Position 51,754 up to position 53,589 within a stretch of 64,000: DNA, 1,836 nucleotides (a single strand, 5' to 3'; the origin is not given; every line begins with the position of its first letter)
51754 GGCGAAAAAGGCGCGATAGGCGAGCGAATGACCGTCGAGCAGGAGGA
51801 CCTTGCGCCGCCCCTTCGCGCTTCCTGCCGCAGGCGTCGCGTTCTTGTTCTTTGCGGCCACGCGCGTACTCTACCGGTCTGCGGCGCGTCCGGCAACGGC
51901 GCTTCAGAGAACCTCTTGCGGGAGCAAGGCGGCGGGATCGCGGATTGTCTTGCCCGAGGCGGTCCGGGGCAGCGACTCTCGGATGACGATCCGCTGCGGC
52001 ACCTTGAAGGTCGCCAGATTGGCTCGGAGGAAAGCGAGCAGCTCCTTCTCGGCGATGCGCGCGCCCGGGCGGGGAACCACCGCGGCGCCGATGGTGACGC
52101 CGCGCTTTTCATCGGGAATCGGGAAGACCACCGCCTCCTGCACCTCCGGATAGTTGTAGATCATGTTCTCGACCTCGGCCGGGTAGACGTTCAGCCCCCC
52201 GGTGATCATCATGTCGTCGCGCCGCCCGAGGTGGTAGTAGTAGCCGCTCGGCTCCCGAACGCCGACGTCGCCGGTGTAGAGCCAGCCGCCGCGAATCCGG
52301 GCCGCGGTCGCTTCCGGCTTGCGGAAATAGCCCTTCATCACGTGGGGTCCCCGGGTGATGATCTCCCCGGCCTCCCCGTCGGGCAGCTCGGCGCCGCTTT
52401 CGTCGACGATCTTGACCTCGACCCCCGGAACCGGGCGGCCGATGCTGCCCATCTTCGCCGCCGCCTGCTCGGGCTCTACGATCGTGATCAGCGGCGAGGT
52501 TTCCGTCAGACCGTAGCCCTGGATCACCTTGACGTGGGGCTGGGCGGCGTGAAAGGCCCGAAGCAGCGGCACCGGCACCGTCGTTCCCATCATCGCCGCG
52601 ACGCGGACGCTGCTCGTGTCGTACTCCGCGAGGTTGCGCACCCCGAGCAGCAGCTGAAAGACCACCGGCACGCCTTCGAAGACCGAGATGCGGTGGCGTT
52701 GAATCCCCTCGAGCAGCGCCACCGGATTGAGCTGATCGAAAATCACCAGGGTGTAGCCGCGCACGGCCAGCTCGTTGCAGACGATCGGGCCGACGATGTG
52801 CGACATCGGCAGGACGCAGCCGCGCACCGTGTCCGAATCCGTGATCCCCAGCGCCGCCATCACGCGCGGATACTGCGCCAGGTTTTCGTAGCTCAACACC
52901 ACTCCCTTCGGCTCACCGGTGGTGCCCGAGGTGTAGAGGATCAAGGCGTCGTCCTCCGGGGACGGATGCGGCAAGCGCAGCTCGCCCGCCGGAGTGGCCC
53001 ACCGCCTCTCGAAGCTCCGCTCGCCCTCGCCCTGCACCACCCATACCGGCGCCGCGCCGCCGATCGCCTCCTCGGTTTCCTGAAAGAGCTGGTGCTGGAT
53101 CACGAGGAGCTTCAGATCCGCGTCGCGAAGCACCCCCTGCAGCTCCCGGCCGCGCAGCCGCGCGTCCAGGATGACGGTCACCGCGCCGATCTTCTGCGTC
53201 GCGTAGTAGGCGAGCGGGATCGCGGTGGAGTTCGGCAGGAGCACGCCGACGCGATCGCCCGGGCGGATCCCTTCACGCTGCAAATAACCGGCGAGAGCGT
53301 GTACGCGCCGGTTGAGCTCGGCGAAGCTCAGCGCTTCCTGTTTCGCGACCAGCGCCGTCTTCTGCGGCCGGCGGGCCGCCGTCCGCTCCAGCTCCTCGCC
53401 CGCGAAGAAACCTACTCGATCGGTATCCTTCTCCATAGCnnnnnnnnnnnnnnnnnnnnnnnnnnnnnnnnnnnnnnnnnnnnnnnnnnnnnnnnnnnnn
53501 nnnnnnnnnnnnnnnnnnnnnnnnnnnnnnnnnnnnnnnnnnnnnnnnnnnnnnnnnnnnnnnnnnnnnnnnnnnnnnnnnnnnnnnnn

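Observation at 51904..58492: MarR-linked operon resembling a DHAP-shunt nucleoside salvage pathway re-tooled for a hydrophobic substrate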

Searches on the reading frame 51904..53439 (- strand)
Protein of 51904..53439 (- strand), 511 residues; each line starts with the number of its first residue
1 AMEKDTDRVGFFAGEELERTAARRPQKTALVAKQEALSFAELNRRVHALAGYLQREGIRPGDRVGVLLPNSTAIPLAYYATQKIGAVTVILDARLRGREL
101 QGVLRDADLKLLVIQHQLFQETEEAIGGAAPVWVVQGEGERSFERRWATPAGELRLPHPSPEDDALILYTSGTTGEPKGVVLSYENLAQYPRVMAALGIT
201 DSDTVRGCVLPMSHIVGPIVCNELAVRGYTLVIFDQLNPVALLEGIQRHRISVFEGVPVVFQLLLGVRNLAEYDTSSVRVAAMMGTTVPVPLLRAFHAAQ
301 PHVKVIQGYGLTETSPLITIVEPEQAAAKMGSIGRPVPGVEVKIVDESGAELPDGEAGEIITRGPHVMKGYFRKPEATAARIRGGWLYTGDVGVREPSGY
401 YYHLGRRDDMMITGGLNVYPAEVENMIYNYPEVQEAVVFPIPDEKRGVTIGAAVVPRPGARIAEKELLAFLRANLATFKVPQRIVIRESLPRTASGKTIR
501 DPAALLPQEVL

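Call 3: search_protein_families(library=pfam, proteins=[window:51904-53439:-], max_evalue=0.01)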
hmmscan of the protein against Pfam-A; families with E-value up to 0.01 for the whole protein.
window:51904-53439:- (511 aa): 2 families
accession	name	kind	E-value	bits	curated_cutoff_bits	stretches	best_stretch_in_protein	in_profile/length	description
PF00501.34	AMP-binding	-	6.5e-91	305.4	29.9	1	17-372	1-384/384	AMP-binding enzyme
PF13193.12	AMP-binding_C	-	8.3e-18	65.5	24.5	1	422-497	1-76/76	AMP-binding enzyme C-terminal domain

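Call 4: search_protein_families(library=ncbifam, proteins=[window:51904-53439:-], max_evalue=0.01)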
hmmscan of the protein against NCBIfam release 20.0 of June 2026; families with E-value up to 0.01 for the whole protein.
window:51904-53439:- (511 aa): 110 families (the best 25 are shown)
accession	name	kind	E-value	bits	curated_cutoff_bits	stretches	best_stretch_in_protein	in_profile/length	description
NF004837.0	PRK06187.1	subfamily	1.3e-124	416.3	476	1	17-499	14-514/531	long-chain-fatty-acid--CoA ligase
NF006182.0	PRK08316.1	subfamily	3.1e-105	352.6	663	1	14-499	14-509/523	fatty acyl-CoA synthetase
NF005801.1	PRK07656.1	equivalog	9.2e-96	321.4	657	1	17-501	7-497/500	FadD3 family acyl-CoA ligase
NF005307.0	PRK06839.1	equivalog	9.4e-95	318.1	748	1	17-500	8-486/496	o-succinylbenzoate--CoA ligase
NF002966.0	PRK03640.1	equivalog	3.6e-92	309.5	556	1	17-501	8-474/483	o-succinylbenzoate--CoA ligase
NF004797.0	PRK06145.1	equivalog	5e-92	308.8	850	1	21-500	12-488/499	acyl-CoA synthetase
NF009233.0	PRK12583.1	subfamily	7.6e-91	305.2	832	2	163-498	202-541/558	fatty acid CoA ligase family protein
NF004114.0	PRK05605.1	equivalog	1.6e-89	300.8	766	2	155-500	214-562/575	long-chain-fatty-acid--CoA ligase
NF005220.0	PRK06710.1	equivalog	1.4e-87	294.1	1116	2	160-500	204-546/563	long-chain-fatty-acid--CoA ligase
NF052580.1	Str24CoAsynCasG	equivalog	3.4e-87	293.1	750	1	19-501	48-544/548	steroid-24-oyl-CoA synthetase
NF006181.0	PRK08314.1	subfamily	4.2e-86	289.4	705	2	160-498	202-545/563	long-chain-fatty-acid--CoA ligase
NF052269.1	Staph_lig_FadD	equivalog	6e-86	288.8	650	1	25-498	14-484/499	long-chain-fatty-acid--CoA ligase FadD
NF005702.0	PRK07514.1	subfamily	3.9e-84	282.8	558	1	21-498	13-491/506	malonyl-CoA synthase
TIGR03098.1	ligase_PEP_1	hypoth_equivalog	2.1e-83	280.6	592.35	1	17-500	6-511/517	acyl-CoA ligase (AMP-forming), exosortase A system-associated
NF005676.0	PRK07470.1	equivalog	1.2e-82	278.3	774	1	16-499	25-521/544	acyl-CoA synthetase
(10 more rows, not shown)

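Call 20: search_solved_structures(query=window:51904-53439:-)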
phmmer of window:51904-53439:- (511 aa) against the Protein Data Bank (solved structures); distinct sequences matched with E-value up to 0.001: 231 (the best 60 are shown).
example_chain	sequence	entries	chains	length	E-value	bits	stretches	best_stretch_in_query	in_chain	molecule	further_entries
8wev_A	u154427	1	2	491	7.7e-85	288.7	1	19-500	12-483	Feruloyl-CoA Synthetase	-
8weu_A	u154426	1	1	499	8.2e-85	288.6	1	19-500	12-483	Fatty-acyl-CoA synthase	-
8r2q_A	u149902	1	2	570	1.8e-69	238.1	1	16-501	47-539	Probable fatty-acid-CoA ligase FadD5 (Fatty-acid-CoA synthetase) (Fatty-acid-CoA synthase)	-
3r44_A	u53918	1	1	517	4.6e-69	236.7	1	22-500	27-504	fatty acyl CoA synthetase FADD13 (FATTY-ACYL-CoA SYNTHETASE)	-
5ie0_A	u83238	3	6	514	1e-66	228.9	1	17-500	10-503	Oxalate--CoA ligase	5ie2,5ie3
5buq_A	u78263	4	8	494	2e-64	221.4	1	20-501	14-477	2-succinylbenzoate--CoA ligase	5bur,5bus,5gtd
6mfy_A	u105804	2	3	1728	6.6e-64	219.7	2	18-500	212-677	Linear gramicidin synthase subunit A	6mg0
5x8f_A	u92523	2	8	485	7.1e-64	219.6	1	20-501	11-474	2-succinylbenzoate--CoA ligase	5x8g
9be3_A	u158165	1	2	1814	7.8e-64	219.5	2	18-500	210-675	Linear gramicidin synthase subunit A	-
9be4_A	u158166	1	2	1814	7.8e-64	219.5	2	18-500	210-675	Linear gramicidin synthase subunit A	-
9meh_A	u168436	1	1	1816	7.8e-64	219.4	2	18-500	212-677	Linear gramicidin synthase subunit A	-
6mfz_A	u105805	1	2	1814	7.8e-64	219.4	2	18-500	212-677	Linear gramicidin synthase subunit A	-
6qjz_A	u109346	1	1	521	3.8e-63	217.2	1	31-501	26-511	oxalyl CoA-synthetase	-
4fuq_A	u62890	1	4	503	1.8e-61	211.7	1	25-499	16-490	Malonyl CoA synthetase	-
5bsw_A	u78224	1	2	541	5.6e-61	210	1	34-501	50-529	4-coumarate--CoA ligase 2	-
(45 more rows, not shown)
